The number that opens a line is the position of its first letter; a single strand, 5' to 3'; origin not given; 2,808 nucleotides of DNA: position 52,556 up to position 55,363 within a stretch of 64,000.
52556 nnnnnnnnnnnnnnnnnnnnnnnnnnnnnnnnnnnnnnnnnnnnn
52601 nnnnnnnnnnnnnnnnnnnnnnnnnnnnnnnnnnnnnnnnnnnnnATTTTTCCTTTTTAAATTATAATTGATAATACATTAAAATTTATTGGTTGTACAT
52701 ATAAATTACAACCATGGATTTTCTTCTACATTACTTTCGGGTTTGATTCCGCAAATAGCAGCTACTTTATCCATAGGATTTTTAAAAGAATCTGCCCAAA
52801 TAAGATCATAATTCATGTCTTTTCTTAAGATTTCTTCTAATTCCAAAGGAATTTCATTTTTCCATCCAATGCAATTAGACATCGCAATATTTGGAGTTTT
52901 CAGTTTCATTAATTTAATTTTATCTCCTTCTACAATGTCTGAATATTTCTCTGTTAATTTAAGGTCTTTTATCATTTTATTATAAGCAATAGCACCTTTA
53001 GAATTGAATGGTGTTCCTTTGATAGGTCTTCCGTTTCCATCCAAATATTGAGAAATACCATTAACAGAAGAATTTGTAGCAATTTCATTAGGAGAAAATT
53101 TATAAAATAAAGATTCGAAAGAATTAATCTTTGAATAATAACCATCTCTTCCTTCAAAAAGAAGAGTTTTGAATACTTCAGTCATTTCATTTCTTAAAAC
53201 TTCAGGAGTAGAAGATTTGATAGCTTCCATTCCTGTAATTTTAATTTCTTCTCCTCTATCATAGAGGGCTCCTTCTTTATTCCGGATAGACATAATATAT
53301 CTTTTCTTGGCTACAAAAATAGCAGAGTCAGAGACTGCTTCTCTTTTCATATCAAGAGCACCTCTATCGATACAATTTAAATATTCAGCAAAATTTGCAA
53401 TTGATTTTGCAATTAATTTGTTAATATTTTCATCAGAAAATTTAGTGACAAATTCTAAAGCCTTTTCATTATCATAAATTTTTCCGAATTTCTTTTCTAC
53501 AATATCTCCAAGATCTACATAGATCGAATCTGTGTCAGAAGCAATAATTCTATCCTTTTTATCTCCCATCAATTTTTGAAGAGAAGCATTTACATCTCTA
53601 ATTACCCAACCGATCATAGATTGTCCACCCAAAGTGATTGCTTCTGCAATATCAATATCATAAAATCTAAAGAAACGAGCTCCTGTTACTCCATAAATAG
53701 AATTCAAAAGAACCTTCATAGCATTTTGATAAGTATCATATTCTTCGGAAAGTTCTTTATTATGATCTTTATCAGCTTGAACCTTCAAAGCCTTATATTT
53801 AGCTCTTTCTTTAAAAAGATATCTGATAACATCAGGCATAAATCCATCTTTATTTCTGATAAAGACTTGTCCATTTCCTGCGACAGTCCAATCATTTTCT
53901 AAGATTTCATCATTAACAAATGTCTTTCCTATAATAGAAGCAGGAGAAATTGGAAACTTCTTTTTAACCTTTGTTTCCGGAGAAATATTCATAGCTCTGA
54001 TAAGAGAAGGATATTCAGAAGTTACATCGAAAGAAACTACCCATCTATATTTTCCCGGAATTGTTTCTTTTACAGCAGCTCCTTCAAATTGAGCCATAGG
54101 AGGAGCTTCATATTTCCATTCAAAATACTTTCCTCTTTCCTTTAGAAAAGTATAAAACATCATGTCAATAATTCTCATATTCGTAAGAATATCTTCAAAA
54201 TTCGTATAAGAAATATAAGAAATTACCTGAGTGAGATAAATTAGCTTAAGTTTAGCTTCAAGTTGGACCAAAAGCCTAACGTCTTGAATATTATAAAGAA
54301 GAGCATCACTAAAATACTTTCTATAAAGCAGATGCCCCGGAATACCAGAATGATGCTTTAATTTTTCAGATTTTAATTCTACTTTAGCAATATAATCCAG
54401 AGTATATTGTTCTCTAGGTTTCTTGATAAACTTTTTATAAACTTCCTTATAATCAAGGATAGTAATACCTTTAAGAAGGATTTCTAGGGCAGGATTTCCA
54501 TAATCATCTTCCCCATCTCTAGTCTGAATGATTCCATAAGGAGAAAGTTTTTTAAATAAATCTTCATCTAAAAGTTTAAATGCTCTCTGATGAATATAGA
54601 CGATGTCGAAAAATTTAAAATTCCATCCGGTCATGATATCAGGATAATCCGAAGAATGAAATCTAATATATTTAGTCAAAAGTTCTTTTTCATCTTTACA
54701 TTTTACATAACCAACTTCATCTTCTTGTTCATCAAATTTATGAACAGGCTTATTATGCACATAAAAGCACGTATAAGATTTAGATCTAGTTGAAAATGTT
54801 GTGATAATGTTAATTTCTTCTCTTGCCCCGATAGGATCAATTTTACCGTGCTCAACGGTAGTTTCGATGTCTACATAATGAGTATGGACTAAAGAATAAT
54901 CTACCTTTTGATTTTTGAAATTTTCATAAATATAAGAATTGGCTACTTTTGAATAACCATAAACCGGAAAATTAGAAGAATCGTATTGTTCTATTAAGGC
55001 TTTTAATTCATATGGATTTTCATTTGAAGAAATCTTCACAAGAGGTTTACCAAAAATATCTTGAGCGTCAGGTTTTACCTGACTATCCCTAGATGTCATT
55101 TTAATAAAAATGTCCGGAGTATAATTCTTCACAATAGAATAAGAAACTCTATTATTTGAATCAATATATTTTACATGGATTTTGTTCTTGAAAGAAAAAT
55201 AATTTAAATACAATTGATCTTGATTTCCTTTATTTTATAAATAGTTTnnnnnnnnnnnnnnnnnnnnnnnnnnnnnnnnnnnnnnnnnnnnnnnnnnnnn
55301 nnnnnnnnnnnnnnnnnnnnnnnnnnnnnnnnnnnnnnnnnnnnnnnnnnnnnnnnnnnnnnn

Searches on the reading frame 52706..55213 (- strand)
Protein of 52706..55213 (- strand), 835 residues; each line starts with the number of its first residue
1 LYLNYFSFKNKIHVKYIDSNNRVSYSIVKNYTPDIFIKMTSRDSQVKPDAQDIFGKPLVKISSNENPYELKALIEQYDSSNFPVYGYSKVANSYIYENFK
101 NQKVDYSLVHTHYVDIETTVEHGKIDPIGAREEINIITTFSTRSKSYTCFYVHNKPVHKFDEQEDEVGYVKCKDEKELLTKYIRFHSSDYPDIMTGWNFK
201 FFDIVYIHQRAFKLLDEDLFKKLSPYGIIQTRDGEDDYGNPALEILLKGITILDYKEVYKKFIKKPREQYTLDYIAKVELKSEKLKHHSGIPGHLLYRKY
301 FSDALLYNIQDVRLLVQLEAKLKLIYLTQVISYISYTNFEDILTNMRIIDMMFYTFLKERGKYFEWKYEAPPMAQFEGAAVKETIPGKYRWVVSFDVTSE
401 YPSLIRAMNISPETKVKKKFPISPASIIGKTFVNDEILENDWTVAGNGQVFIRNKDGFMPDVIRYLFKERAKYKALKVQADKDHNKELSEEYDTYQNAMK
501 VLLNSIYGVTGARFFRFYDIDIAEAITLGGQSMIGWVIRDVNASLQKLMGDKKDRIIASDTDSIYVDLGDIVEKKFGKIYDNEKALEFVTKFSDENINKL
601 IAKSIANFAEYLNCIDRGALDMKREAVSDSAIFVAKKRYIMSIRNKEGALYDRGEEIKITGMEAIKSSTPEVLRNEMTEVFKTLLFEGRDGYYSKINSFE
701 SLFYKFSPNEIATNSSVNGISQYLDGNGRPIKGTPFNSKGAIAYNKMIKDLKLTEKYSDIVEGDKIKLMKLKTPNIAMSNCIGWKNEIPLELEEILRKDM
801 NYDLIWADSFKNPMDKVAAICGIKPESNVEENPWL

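Call 3: search_protein_families(library=pfam, proteins=[window:52706-55213:-], max_evalue=0.01)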
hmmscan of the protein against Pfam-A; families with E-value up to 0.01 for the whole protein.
window:52706-55213:- (835 aa): 4 families
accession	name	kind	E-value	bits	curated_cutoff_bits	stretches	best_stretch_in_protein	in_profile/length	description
PF00136.26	DNA_pol_B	-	2.3e-26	93.1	23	1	368-702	35-344/453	DNA polymerase family B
PF03104.25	DNA_pol_B_exo1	-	1.4e-12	48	23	1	115-275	70-242/242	DNA polymerase family B, exonuclease domain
PF20286.3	divDNApol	-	9.4e-08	31.2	25.7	1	555-685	393-524/705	Divergent Family B DNA polymerase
PF08634.16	Pet127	-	0.0041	17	25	1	558-661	87-187/274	Mitochondrial protein Pet127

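Call 9: search_dna_similar(query=window:52706-55213:-, collection=phages, mode=protein, max_rows=25)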
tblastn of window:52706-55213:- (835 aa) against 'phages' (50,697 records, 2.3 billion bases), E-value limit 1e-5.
Records with a match: 2661; places in all: 2785; records where one place covers at least 80% of the query: 2118.
Best place of each record, by identity: <60% 2661.
By first word of the organism name: Escherichia 675; Synechococcus 377; Klebsiella 334; Salmonella 201; Vibrio 136; Aeromonas 92; Shigella 89; Acinetobacter 73; Cyanophage 61; Enterobacter 59; and 64 more.
By host as written in the record: - 468; Escherichia coli 281; Klebsiella pneumoniae 115; Synechococcus 107; Synechococcus sp. 38; Aeromonas salmonicida 38; Escherichia coli O157:H7 38; Salmonella enterica 30; and 581 more.
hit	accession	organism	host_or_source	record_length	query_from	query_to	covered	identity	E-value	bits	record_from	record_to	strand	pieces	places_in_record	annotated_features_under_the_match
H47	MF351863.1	Synechococcus phage Bellamy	Synechococcus str. WH8109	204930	2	829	99%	34.7%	6e-123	415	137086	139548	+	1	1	161: DNA polymerase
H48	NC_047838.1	Synechococcus phage Bellamy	Synechococcus str. WH8109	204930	2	829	99%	34.7%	6e-123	415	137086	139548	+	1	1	161: DNA polymerase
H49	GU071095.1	Synechococcus phage S-SM2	Synechococcus sp. WH8017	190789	2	829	99%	34.6%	2e-121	410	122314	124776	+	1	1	gp43: DNA polymerase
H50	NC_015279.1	Synechococcus phage S-SM2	Synechococcus sp. WH8017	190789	2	829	99%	34.6%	2e-121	410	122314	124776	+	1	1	gp43: DNA polymerase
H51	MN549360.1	Rhizobium phage RL38J1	Rhizobium leguminosarum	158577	2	830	99%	33.6%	2e-122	413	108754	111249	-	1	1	DNA-directed DNA polymerase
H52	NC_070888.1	Rhizobium phage RL38J1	Rhizobium leguminosarum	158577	2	830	99%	33.6%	2e-122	413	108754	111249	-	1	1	DNA-directed DNA polymerase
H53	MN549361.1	Rhizobium phage RL2RES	Rhizobium leguminosarum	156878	2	830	99%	33.6%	3e-122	413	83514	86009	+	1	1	DNA-directed DNA polymerase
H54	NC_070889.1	Rhizobium phage RL2RES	Rhizobium leguminosarum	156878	2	830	99%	33.6%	3e-122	413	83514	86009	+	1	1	DNA-directed DNA polymerase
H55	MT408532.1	Synechococcus phage SynMITS9220M01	Synechococcus sp. MIT S9220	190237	69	829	91%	36.3%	2e-124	419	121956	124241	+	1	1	DNA polymerase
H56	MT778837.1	Rhizobium phage AF3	-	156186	2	825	99%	33.5%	2e-122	413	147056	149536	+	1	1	dNA polymerase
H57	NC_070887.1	Rhizobium phage AF3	-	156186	2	825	99%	33.5%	2e-122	413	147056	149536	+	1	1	dNA polymerase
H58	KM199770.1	Rhizobium phage vB_RleM_P10VF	Rhizobium leguminosarum biovar viciae ...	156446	2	825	99%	33.5%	2e-122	413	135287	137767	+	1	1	DNA polymerase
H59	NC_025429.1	Rhizobium phage vB_RleM_P10VF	Rhizobium leguminosarum biovar viciae ...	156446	2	825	99%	33.5%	2e-122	413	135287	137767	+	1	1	DNA polymerase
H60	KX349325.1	Cyanophage S-RIM12_W1_24_0910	Synechococcus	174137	23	826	96%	34.2%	1e-116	396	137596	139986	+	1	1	DNA polymerase | hypothetical protein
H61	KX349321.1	Cyanophage S-RIM12_Sn_07_0910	Synechococcus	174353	23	826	96%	34.2%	1e-116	396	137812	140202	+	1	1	DNA polymerase | hypothetical protein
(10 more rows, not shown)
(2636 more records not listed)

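Call 10: find_related_loci(query=window:52706-55213:-, collection=viral_contigs, flank=6000)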
Query window:52706-55213:- (835 aa) in viral_contigs; peptide patterns used: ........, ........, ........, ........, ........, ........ (x = any residue, [..] = any of these).
6 stretches matched a pattern, but none encodes a relative of the query by tblastn (E <= 1e-3).

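Call 12: find_homologous_proteins(query=window:52706-55213:-, max_evalue=1e-50)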
Query window:52706-55213:- (835 aa): 1572 proteins with E <= 1e-50 among 8000 candidates; the best 120 are listed.
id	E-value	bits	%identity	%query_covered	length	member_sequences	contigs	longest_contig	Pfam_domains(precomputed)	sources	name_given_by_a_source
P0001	0.0e+0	1806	100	95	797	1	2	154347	PF00136.27,PF03104.26,PF20286.4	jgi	jgi:DNA polymerase elongation subunit (family B)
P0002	0.0e+0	1081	58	100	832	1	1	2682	PF00136.27,PF03104.26,PF20286.4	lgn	-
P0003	8.3e-280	949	53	100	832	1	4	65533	PF00136.27,PF03104.26,PF20286.4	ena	-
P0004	2.6e-270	917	52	100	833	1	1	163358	PF00136.27,PF03104.26,PF20286.4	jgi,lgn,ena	-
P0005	4.0e-268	910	51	98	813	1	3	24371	PF00136.27,PF03104.26,PF20286.4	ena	-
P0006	2.5e-254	864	48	100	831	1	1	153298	PF00136.27,PF03104.26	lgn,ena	-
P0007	4.6e-250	850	49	99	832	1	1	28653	PF00136.27,PF20286.4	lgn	-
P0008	4.7e-159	549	37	98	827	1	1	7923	PF00136.27,PF03104.26,PF20286.4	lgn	-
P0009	3.5e-157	543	52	58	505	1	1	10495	PF00136.27,PF03104.26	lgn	-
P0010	2.1e-149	517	37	98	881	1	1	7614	PF00136.27,PF03104.26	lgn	-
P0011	2.9e-146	507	35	98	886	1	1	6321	PF00136.27,PF03104.26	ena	-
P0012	6.3e-136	473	36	99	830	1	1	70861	PF00136.27,PF03104.26,PF20286.4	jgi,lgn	-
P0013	4.1e-134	467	34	98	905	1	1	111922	PF00136.27,PF03104.26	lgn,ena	-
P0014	1.4e-133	465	35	99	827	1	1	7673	PF00136.27,PF03104.26,PF20286.4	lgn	-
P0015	2.8e-132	461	36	99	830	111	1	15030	PF00136.27,PF10108.16,PF03104.26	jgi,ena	-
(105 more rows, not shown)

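Call 14: find_encoding_contigs(protein=P0004, flank=7000, max_places=2)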
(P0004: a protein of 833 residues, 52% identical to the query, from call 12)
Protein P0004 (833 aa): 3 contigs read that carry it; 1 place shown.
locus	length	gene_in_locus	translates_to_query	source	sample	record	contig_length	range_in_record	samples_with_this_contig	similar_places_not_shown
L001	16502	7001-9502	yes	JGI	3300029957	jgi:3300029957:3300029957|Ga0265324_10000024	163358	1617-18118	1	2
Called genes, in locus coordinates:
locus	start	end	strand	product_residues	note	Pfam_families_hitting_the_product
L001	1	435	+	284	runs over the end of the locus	PF01510:Amidase_2, PF08239:SH3_3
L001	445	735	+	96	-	-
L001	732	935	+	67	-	-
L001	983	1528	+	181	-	PF04542:Sigma70_r2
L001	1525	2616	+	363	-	PF00149:Metallophos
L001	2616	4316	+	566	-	PF02463:SMC_N, PF13175:AAA_15 (faint), PF13476:AAA_23, PF13555:AAA_29 (weak)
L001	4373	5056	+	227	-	PF09116:gp45-slide_C (weak)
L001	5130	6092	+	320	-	PF03215:Rad17 (faint), PF00004:AAA, PF13401:AAA_22 (faint), PF13177:DNA_pol3_delta2, PF21328:Gp44_lid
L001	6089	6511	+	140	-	PF16790:Phage_clamp_A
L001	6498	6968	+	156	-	PF01818:Translat_reg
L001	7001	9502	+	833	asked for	PF03104:DNA_pol_B_exo1, PF00136:DNA_pol_B, PF20286:divDNApol (faint)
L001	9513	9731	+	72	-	-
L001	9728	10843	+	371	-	PF21134:T4_UVSX_C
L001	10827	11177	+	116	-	-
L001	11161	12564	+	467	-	PF13481:AAA_25 (faint), PF03796:DnaB_C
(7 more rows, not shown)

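Call 15: find_encoding_contigs(protein=P0003, flank=7000, max_places=3)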
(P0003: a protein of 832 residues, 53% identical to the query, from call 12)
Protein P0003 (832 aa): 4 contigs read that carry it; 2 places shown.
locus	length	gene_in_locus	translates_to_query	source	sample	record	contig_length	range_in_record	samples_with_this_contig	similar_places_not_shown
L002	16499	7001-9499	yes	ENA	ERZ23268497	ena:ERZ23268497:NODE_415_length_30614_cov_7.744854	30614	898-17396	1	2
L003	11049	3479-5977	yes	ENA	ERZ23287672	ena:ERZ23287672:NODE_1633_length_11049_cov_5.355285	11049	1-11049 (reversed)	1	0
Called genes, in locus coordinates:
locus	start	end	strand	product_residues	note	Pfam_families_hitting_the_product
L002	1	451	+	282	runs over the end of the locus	PF01510:Amidase_2, PF08239:SH3_3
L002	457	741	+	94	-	-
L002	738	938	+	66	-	-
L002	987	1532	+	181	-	PF04542:Sigma70_r2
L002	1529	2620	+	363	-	PF00149:Metallophos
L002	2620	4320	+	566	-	PF02463:SMC_N, PF13175:AAA_15 (faint), PF13476:AAA_23, PF13555:AAA_29 (weak), PF10805:DUF2730 (weak)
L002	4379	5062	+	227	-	PF09116:gp45-slide_C (weak)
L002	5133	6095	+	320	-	PF00004:AAA, PF13401:AAA_22 (faint), PF13177:DNA_pol3_delta2, PF21328:Gp44_lid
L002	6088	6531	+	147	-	PF16790:Phage_clamp_A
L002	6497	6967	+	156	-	PF01818:Translat_reg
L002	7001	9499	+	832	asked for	PF03104:DNA_pol_B_exo1, PF00136:DNA_pol_B, PF20286:divDNApol (faint)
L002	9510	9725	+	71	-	-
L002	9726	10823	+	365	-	PF21134:T4_UVSX_C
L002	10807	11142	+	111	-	-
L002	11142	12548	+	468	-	PF13481:AAA_25 (weak), PF03796:DnaB_C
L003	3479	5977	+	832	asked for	PF03104:DNA_pol_B_exo1, PF00136:DNA_pol_B, PF20286:divDNApol (faint)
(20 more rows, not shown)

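Call 16: find_encoding_contigs(protein=P0006, flank=7000, max_places=2)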
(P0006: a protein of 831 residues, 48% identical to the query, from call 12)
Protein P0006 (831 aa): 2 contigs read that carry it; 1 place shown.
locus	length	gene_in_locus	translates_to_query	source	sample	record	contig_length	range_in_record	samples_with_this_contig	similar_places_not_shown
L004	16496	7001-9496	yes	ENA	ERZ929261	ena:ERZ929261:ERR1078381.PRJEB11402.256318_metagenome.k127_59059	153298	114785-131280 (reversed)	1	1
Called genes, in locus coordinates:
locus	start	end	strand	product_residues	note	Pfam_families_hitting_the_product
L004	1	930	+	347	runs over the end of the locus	-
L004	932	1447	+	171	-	-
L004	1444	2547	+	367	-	PF00149:Metallophos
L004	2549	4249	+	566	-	PF02463:SMC_N, PF13476:AAA_23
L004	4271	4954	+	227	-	-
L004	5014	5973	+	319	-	PF03215:Rad17 (faint), PF00004:AAA, PF21328:Gp44_lid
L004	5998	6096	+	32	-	-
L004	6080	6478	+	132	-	PF16790:Phage_clamp_A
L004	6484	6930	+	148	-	PF01818:Translat_reg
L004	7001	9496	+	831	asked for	PF03104:DNA_pol_B_exo1, PF00136:DNA_pol_B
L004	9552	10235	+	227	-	PF21866:DUF6915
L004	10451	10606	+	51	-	PF06568:YjiS-like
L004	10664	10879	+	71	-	-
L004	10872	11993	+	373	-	PF00154:RecA_N (weak), PF21134:T4_UVSX_C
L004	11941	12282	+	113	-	-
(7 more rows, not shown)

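Call 19: find_encoding_contigs(protein=P0005, flank=7000, max_places=3)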
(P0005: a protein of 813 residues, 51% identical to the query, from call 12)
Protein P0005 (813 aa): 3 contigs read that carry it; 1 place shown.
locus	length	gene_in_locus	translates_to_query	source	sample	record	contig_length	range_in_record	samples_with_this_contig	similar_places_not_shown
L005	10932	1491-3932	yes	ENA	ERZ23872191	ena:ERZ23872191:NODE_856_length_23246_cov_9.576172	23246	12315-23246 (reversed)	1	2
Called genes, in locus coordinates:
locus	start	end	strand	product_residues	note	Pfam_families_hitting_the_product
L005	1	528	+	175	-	?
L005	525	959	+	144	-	PF16790:Phage_clamp_A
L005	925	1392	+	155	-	PF01818:Translat_reg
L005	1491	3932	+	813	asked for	PF03104:DNA_pol_B_exo1, PF00136:DNA_pol_B, PF20286:divDNApol (faint)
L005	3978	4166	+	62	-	-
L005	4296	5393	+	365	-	PF21134:T4_UVSX_C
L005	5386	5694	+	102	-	-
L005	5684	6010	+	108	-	-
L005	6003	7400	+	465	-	PF13481:AAA_25 (faint), PF03796:DnaB_C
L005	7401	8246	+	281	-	PF02086:MethyltransfD12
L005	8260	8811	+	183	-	PF01503:PRA-PH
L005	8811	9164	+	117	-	-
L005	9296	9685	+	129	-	-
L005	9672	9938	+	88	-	-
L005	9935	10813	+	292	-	PF00303:Thymidylat_synt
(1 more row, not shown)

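Call 20: find_encoding_contigs(protein=P0007, flank=7000, max_places=2)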
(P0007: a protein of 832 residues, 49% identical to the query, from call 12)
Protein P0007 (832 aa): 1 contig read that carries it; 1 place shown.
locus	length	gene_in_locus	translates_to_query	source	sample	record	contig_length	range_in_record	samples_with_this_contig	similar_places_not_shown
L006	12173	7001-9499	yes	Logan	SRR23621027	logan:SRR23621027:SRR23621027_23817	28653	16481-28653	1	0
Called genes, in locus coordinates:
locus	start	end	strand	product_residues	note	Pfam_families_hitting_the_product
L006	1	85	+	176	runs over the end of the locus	PF04542:Sigma70_r2 (weak)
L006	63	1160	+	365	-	PF00149:Metallophos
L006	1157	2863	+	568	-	PF02463:SMC_N, PF13476:AAA_23, PF13555:AAA_29, PF13304:AAA_21 (faint)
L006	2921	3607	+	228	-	-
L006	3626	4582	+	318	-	PF13177:DNA_pol3_delta2 (faint), PF00004:AAA, PF21328:Gp44_lid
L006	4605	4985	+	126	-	PF24792:DUF7701 (faint), PF02026:RyR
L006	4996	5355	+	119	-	PF07087:DUF1353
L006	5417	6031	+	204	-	PF00588:SpoU_methylase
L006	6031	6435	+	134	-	PF16790:Phage_clamp_A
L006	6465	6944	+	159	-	PF01818:Translat_reg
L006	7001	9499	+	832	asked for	PF00136:DNA_pol_B, PF20286:divDNApol (weak)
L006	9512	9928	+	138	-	-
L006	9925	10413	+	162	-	PF21866:DUF6915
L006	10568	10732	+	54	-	-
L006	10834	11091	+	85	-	-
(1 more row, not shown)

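Call 42: find_homologous_proteins(query=A2, max_evalue=1e-10)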
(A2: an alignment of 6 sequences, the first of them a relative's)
Query A2 (6 sequences) (156 aa, profile of the alignment): 8000 proteins with E <= 1e-10 among 8000 candidates; the best 120 are listed.
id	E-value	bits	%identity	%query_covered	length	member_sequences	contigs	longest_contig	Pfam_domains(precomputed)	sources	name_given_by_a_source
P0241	6.8e-75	268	89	100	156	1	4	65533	PF01818.23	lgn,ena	-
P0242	5.6e-74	265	72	99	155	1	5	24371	PF01818.23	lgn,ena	-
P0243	1.6e-73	263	95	100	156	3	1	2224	PF01818.23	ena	-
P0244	6.4e-68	245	48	99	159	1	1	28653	PF01818.23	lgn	-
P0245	9.5e-66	238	50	94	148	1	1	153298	PF01818.23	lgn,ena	-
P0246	6.1e-64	232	68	97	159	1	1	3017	PF01818.23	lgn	-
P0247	1.1e-57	212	63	99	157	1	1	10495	PF01818.23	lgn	-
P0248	1.7e-57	211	65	99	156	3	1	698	PF01818.23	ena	-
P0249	8.7e-55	203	59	99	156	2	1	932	PF01818.23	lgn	-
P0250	2.2e-53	198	-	-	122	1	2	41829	PF01818.23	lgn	-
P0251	3.3e-53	197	43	81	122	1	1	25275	PF01818.23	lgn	-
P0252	4.9e-53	197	-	-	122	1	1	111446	PF01818.23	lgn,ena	-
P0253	5.3e-53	197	-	-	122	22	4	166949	PF01818.23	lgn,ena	-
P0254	5.8e-53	197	-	-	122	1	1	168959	PF01818.23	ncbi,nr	ncbi:putative translation repressor protein [Escherichia phage vB_EcoM_G2133]|nr:putative translatio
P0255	5.8e-53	197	-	-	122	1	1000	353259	PF01818.23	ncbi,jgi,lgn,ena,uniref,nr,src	ncbi:translation repressor [Enterobacteria phage RB68]|jgi:hypothetical protein|uniref:Translation r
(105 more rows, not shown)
